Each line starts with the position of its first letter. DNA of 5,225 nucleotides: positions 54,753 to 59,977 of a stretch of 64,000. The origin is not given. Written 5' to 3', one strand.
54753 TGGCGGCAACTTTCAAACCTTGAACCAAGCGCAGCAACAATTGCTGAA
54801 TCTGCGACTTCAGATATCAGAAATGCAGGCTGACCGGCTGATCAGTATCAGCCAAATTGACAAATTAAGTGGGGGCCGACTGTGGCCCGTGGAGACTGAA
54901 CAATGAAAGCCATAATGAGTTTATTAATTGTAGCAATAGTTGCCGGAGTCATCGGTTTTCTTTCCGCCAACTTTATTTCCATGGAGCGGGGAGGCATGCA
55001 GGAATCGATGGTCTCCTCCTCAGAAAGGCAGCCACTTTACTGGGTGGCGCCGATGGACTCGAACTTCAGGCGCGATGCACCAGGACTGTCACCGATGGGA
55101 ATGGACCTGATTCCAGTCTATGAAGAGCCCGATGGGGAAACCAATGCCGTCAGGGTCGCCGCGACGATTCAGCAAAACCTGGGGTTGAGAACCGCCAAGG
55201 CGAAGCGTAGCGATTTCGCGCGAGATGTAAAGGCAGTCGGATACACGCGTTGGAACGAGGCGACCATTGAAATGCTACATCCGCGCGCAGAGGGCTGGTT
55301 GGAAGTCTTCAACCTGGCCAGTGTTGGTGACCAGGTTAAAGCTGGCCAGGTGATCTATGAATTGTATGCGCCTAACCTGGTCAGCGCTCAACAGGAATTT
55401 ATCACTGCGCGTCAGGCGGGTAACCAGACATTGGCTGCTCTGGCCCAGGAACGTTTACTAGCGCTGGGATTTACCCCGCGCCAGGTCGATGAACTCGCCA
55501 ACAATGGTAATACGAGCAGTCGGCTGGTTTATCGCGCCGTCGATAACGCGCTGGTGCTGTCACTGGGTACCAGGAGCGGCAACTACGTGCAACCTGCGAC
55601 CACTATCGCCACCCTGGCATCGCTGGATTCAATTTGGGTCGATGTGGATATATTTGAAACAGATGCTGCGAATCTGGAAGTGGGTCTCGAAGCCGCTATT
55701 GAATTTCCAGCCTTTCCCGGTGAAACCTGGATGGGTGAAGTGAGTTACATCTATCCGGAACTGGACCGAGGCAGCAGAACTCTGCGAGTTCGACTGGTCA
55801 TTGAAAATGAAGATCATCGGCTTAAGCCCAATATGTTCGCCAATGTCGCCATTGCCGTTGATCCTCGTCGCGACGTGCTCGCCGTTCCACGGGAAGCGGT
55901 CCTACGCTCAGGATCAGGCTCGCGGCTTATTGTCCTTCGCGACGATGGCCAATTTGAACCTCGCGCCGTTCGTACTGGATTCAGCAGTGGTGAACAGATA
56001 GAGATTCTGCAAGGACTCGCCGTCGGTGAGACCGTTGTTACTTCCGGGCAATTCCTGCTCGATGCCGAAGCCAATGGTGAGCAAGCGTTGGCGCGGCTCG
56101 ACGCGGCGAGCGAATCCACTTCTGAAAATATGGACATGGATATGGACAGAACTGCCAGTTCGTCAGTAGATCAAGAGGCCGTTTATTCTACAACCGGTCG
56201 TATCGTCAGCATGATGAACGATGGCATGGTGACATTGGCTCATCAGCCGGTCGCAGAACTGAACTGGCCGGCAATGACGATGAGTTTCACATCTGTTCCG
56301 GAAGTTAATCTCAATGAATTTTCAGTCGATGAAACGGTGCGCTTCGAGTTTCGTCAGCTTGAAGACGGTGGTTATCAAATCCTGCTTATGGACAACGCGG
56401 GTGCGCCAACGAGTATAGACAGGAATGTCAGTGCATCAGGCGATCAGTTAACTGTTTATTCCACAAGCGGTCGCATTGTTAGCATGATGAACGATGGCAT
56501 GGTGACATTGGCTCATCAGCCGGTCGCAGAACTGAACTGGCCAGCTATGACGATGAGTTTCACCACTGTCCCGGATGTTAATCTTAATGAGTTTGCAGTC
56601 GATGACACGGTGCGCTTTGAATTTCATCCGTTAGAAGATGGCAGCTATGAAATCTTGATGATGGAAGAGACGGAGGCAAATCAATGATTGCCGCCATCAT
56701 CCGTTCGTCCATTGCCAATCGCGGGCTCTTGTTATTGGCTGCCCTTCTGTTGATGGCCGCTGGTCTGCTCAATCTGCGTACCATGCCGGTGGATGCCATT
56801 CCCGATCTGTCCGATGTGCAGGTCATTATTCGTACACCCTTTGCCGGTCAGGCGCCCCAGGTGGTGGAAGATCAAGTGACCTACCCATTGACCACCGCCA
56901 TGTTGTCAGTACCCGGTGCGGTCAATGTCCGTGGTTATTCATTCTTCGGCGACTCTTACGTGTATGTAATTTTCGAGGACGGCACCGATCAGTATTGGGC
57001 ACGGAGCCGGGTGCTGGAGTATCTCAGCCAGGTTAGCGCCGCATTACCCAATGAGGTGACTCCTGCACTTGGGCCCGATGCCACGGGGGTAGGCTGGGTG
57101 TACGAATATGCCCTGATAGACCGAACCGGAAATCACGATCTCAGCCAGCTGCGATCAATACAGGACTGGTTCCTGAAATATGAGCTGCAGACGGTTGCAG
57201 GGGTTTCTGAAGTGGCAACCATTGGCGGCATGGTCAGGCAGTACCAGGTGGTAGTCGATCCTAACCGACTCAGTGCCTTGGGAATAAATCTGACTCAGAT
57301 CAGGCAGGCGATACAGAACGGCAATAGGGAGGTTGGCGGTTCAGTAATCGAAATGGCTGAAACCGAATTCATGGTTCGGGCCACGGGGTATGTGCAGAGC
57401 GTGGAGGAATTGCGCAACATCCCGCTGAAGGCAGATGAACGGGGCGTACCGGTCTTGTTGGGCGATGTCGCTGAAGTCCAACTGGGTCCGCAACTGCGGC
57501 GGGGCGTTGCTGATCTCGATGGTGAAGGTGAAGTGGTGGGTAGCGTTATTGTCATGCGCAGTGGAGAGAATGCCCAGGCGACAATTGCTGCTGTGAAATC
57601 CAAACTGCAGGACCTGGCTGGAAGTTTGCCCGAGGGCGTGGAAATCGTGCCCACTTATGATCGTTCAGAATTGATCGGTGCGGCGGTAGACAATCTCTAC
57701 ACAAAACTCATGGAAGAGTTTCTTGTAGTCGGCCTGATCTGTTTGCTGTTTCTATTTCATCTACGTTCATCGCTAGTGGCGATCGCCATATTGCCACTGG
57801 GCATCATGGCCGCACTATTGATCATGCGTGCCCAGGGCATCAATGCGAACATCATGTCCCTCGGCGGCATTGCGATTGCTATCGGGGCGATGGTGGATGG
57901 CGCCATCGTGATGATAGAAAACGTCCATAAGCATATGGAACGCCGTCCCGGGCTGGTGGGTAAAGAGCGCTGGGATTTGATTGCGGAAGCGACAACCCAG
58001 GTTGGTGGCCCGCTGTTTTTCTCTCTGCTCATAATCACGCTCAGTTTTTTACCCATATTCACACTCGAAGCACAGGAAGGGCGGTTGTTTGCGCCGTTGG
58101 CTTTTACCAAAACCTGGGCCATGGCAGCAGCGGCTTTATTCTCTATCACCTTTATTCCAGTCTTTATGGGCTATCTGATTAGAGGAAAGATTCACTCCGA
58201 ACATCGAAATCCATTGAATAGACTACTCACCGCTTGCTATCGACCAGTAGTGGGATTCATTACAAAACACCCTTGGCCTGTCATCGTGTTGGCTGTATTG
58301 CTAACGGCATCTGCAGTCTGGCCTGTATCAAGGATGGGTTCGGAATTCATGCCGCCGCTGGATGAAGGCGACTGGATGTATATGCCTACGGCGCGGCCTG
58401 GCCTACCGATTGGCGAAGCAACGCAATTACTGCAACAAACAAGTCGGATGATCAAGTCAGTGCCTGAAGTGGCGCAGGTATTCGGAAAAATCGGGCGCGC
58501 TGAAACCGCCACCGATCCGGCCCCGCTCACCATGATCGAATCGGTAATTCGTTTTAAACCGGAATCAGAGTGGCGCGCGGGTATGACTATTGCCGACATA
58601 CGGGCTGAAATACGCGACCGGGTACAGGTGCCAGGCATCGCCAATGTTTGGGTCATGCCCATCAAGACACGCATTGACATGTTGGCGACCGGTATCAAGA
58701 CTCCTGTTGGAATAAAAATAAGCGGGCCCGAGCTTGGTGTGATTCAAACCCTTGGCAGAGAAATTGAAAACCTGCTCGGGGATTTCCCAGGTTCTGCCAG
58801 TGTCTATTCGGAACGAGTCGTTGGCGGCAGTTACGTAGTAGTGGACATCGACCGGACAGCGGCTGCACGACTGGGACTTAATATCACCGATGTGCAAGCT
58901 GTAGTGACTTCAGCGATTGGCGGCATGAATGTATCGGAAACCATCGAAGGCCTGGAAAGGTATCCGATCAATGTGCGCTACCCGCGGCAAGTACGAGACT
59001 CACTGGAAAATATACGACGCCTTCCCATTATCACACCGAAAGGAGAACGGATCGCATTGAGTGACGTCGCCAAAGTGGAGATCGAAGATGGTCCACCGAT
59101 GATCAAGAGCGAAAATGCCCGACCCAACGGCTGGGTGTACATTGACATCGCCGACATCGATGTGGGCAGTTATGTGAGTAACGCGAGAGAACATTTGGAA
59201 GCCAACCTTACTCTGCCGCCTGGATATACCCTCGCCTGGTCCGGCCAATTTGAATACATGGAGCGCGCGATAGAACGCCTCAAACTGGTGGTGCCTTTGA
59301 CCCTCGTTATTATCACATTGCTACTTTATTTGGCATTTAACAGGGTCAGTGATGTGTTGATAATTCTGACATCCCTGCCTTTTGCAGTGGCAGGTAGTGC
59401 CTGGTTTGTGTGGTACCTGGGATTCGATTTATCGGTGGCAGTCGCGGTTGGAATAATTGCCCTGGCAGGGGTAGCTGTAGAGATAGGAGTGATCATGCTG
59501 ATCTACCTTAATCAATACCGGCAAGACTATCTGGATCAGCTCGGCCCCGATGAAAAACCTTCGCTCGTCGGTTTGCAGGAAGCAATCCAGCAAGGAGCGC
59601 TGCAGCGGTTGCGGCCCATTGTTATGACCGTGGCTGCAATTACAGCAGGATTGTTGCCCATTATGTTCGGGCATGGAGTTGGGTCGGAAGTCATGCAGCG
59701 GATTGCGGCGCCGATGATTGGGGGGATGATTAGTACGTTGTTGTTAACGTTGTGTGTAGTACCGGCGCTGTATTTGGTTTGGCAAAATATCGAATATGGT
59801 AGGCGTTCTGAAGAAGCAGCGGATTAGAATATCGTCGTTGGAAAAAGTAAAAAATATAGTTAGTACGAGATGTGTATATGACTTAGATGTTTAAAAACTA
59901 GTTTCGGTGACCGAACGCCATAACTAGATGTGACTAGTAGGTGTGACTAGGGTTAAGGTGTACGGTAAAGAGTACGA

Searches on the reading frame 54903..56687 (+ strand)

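Call 56: search_protein_families(library=pfam, proteins=[window:54903-56687:+], max_evalue=0.00001)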
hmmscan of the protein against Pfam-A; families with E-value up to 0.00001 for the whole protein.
window:54903-56687:+ (594 aa): 3 families
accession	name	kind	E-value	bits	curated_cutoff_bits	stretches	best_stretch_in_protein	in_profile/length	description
PF16576.10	HlyD_D23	-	9.2e-64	215.1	30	1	105-313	2-214/214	Barrel-sandwich domain of CusB or HlyD membrane-fusion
PF11604.15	CusF_Ec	-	5.7e-41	138.7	27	2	519-588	2-71/72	Copper binding periplasmic protein CusF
PF13437.12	HlyD_3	-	3.9e-12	47.3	22.2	1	215-309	7-105/106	HlyD family secretion protein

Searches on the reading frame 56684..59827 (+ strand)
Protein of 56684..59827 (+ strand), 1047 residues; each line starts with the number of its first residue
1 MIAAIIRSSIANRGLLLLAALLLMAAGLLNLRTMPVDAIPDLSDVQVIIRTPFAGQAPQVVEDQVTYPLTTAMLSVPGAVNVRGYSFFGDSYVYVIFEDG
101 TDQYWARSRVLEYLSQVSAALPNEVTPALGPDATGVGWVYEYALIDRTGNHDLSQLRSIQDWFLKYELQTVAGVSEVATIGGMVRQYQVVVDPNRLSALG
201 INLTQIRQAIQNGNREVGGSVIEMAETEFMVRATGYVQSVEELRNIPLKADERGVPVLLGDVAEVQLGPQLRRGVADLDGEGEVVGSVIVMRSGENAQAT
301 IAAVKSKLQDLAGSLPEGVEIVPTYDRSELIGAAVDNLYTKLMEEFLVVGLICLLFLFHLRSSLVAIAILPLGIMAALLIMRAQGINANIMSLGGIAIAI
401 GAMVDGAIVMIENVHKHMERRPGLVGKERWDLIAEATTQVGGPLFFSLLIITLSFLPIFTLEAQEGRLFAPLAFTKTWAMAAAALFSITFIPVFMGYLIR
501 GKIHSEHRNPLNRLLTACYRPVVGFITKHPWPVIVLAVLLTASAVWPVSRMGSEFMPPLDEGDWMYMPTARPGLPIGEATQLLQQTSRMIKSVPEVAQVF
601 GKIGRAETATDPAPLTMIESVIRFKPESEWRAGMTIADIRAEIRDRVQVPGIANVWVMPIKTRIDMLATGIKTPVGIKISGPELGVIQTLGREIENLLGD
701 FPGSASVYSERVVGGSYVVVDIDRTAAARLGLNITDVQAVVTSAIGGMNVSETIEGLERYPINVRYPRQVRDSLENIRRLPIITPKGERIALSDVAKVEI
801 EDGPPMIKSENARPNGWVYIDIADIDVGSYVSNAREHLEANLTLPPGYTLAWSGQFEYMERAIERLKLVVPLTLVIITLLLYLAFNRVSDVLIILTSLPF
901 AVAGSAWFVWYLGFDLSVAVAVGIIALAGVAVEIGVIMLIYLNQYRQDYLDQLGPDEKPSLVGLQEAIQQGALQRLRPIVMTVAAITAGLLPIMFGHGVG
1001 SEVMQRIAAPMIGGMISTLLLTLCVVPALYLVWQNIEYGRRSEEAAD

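Call 56: search_protein_families(library=pfam, proteins=[window:56684-59827:+], max_evalue=0.00001)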
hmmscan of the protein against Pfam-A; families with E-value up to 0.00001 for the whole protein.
window:56684-59827:+ (1047 aa): 1 family
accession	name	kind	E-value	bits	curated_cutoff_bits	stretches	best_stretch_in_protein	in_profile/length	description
PF00873.25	ACR_tran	-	1.7e-236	787.9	28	1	6-1032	2-1019/1021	AcrB/AcrD/AcrF family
